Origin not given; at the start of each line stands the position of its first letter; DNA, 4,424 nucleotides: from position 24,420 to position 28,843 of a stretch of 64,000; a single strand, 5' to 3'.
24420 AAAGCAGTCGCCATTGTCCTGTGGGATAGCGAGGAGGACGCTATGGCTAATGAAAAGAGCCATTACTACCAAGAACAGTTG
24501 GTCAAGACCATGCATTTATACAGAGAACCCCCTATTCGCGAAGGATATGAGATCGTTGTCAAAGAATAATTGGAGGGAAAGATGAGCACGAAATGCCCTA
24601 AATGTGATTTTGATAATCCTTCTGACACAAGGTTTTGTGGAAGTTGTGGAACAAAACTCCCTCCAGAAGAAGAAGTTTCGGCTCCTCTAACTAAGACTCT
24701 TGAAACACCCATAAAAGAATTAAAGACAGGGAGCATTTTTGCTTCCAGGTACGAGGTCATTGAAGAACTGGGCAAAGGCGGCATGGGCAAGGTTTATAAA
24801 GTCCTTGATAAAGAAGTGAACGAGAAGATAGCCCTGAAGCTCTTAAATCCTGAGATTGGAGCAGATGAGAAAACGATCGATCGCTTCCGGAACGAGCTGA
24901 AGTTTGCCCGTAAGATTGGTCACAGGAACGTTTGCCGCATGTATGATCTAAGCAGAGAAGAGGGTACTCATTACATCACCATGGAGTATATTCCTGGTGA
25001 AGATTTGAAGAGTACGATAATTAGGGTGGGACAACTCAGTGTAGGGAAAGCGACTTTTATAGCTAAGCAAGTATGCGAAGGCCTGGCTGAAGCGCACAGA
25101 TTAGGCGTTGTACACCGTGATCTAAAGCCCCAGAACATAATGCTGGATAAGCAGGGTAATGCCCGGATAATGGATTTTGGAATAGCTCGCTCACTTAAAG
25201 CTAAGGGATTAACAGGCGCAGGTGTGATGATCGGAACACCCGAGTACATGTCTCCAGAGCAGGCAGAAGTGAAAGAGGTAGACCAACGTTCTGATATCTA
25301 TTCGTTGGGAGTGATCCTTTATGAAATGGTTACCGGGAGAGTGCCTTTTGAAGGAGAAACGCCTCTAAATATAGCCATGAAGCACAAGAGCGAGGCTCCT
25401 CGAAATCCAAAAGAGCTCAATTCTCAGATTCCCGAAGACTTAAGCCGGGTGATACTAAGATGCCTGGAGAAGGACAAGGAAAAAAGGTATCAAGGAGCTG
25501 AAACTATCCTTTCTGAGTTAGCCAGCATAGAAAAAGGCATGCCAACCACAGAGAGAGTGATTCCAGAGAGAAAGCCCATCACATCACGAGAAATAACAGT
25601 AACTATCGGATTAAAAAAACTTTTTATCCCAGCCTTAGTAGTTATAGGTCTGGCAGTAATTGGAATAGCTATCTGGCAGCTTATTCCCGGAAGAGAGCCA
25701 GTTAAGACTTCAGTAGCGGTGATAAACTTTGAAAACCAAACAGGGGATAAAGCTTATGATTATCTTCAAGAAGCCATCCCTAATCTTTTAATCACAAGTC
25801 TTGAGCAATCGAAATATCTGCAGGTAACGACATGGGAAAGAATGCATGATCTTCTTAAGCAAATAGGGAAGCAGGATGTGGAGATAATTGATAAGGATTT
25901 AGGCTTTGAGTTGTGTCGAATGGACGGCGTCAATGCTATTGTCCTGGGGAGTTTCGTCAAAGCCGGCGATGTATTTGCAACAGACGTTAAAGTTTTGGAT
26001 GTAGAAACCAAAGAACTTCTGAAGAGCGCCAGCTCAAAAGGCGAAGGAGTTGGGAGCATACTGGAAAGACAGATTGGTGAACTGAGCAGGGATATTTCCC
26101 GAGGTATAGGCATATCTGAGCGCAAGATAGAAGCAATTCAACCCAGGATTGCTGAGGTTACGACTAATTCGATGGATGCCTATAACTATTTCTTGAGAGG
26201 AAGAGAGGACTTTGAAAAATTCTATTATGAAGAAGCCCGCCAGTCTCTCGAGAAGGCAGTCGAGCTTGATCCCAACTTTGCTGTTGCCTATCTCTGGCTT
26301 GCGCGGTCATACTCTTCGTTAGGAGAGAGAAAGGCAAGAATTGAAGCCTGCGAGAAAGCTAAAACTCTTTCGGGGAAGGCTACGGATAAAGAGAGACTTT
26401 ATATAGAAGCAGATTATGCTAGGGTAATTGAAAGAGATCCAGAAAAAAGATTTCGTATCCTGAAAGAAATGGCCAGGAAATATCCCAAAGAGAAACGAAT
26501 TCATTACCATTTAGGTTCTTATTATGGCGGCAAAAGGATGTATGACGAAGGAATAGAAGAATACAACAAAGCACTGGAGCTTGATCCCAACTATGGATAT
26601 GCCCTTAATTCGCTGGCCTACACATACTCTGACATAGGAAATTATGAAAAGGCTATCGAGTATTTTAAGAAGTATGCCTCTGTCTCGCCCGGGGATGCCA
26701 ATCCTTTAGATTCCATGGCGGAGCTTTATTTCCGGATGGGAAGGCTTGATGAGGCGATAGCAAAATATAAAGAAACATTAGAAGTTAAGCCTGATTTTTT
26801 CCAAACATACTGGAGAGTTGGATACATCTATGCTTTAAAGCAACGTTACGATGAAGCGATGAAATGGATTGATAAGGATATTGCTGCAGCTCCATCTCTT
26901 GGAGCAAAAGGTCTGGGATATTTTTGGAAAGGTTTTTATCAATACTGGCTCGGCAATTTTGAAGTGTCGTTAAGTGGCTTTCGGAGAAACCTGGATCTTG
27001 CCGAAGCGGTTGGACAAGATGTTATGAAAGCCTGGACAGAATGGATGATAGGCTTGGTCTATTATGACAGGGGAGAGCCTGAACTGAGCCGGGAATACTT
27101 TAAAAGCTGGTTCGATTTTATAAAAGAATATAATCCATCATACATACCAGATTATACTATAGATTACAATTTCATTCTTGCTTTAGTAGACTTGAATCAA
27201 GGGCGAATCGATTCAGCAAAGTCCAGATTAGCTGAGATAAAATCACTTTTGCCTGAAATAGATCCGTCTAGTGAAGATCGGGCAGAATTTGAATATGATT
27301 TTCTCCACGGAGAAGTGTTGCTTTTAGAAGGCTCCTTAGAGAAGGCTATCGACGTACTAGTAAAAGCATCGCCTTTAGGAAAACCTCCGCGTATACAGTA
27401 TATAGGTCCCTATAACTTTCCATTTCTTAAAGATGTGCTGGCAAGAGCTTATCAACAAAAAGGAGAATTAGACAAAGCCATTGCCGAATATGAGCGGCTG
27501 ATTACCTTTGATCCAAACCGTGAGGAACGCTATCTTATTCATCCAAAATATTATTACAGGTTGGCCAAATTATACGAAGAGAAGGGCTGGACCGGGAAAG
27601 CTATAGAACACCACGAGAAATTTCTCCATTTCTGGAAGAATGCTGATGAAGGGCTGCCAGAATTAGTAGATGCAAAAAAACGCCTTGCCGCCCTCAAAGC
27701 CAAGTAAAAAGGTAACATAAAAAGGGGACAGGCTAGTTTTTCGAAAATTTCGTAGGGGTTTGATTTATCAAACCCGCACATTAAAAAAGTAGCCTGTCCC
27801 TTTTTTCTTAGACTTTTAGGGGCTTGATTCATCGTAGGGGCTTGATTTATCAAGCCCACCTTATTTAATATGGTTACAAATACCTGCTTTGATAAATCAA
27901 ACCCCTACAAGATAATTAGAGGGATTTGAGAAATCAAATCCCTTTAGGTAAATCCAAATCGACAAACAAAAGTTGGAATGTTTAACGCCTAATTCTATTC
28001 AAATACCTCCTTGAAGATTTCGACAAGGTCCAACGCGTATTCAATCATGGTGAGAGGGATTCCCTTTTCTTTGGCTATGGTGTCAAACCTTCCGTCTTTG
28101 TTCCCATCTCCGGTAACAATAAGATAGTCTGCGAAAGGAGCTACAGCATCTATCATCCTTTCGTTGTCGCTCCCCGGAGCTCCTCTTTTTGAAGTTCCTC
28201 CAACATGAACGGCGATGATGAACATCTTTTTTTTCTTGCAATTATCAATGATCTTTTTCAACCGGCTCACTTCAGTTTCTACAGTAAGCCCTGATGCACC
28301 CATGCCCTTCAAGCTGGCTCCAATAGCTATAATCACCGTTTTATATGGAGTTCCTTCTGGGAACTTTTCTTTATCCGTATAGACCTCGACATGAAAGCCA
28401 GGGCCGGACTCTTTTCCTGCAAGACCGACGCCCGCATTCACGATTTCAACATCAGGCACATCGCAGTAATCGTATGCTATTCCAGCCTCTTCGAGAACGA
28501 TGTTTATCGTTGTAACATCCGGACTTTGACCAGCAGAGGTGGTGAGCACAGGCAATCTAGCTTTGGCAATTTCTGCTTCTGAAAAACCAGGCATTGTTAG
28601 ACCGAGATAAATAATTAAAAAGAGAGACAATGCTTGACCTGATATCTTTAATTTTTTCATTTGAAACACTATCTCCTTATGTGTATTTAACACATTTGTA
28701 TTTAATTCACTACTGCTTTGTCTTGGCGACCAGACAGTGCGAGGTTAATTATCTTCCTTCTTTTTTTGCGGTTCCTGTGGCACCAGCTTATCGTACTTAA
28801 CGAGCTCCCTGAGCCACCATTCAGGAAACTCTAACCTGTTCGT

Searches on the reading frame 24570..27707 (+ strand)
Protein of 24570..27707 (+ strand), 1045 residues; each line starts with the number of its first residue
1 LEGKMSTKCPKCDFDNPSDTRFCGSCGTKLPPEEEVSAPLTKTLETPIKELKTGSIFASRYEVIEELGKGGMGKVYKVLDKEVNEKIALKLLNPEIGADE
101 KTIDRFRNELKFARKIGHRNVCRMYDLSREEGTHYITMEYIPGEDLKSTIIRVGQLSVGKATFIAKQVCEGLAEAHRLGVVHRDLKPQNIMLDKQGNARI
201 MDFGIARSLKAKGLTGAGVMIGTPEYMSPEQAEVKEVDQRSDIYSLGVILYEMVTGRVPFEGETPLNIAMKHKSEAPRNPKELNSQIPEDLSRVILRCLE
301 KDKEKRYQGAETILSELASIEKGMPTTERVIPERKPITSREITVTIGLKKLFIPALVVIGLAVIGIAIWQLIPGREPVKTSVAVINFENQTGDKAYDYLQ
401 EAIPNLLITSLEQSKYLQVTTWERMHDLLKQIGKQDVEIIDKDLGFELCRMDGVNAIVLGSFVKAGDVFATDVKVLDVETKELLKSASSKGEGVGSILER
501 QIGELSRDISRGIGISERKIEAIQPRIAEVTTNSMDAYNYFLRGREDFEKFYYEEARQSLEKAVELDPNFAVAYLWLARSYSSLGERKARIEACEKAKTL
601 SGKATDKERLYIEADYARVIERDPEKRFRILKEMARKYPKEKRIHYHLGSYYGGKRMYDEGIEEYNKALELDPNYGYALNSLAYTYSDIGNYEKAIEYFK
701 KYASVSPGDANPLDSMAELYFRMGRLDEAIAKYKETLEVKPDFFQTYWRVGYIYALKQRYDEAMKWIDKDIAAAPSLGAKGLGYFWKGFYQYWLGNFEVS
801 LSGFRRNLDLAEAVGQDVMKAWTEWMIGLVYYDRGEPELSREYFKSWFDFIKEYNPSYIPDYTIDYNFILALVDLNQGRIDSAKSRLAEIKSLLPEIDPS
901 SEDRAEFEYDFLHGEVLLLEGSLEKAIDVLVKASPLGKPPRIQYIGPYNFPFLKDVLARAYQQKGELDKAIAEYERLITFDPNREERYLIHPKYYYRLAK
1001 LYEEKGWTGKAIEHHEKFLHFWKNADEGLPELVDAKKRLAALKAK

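Call 10: search_protein_families(library=pfam, proteins=[window:24570-27707:+])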
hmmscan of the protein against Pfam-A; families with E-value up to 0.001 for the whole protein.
window:24570-27707:+ (1045 aa): 26 families (the best 25 are shown)
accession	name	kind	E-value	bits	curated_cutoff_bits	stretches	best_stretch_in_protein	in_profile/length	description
PF00069.31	Pkinase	-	1.4e-60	205.4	31.7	1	61-313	1-257/263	Protein kinase domain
PF07714.23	PK_Tyr_Ser-Thr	-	7.4e-40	137.3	23.1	1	63-308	3-250/258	Protein tyrosine and serine/threonine kinase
PF13181.12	TPR_8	-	3.3e-37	123.9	25.7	2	678-707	3-32/34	Tetratricopeptide repeat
PF07719.23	TPR_2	-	1.6e-32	109.3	27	2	644-675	3-34/34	Tetratricopeptide repeat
PF13424.12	TPR_12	-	1.9e-26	92.5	30.1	2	644-702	5-71/77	Tetratricopeptide repeat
PF13414.12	TPR_11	-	1.3e-25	89.3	26.8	4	719-756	3-40/42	TPR repeat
PF00515.34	TPR_1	-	3.2e-24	84.1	27.8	3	677-705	2-30/34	Tetratricopeptide repeat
PF14559.12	TPR_19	-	1.4e-23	83.5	25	2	657-711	6-60/68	Tetratricopeptide repeat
PF13431.12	TPR_17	-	9.7e-23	78.9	24.4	2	665-697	2-34/34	Tetratricopeptide repeat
PF13432.12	TPR_16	-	5.6e-21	75.1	32.7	2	716-775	3-62/65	Tetratricopeptide repeat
PF13428.12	TPR_14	-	5.9e-21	73.3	23.5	0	955-987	5-37/44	Tetratricopeptide repeat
PF13176.12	TPR_7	-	5.6e-14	51.4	27.9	0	678-708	1-33/36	Tetratricopeptide repeat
PF13174.12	TPR_6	-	3.8e-10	40.2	26.3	0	957-983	6-32/33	Tetratricopeptide repeat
PF12895.13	ANAPC3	-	2.7e-09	37.6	27.2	0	656-735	3-81/82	Anaphase-promoting complex, cyclosome, subunit 3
PF23914.1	TPR_CcmH_CycH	-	1.7e-08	34.9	42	0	648-739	56-150/158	Cytochrome c-type biogenesis protein H TPR domain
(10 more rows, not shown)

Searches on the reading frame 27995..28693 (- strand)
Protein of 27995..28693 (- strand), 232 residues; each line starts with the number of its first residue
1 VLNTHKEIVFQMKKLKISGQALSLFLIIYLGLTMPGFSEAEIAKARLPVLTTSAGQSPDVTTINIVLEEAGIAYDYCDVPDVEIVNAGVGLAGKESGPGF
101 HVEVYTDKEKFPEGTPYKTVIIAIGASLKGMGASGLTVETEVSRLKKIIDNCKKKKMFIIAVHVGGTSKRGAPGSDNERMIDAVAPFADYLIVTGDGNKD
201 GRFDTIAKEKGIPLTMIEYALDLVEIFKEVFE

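Call 10: search_protein_families(library=pfam, proteins=[window:27995-28693:-])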
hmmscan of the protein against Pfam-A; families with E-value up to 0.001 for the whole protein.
window:27995-28693:- (232 aa): 1 family
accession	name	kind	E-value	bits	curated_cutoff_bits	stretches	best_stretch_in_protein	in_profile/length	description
PF19823.4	DUF6305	-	3.2e-44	150.7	25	1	48-231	3-154/154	Domain of unknown function (DUF6305)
